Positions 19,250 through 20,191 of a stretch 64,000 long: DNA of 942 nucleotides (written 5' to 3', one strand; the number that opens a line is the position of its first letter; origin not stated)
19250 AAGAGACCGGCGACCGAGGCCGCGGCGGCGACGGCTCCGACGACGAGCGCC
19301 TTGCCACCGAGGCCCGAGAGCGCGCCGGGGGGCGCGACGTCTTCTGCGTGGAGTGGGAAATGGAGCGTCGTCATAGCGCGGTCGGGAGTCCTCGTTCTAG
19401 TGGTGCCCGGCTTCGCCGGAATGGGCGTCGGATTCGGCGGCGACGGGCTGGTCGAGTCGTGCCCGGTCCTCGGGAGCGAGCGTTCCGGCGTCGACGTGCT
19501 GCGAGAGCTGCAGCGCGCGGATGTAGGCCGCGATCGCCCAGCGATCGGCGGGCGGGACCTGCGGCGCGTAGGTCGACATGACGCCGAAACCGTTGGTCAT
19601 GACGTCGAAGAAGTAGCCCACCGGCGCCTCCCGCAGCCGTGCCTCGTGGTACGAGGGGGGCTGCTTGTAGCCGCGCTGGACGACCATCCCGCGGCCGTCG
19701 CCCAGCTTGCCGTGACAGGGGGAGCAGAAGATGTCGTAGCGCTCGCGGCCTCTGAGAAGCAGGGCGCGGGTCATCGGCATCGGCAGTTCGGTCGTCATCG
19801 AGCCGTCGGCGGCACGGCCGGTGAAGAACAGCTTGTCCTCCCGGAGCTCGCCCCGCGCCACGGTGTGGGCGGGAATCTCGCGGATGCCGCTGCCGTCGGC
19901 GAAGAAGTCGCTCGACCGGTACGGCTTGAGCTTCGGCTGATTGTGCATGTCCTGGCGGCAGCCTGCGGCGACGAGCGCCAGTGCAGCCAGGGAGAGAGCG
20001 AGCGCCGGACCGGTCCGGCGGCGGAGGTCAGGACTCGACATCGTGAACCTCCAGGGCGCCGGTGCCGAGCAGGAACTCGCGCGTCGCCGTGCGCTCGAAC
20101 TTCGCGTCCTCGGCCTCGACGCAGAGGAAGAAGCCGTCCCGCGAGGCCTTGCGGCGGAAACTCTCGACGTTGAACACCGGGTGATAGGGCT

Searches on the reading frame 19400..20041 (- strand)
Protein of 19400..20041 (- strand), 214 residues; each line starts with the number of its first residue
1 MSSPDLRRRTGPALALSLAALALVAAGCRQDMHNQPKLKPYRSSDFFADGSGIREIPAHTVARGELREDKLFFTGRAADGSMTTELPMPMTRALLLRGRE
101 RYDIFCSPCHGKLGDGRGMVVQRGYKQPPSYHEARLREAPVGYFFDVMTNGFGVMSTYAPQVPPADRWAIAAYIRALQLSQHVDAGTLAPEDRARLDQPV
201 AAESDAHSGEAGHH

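Call 59: search_protein_families(library=pfam, proteins=[window:19400-20041:-], max_evalue=0.001)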
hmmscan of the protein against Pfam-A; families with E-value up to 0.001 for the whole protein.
window:19400-20041:- (214 aa): 2 families
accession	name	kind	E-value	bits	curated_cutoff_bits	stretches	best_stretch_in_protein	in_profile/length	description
PF13442.11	Cytochrome_CBB3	-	1e-10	42.2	27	1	96-174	4-68/68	Cytochrome C oxidase, cbb3-type, subunit III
PF00034.26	Cytochrom_C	-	0.00025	22.7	21.3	1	97-177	3-89/90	Cytochrome c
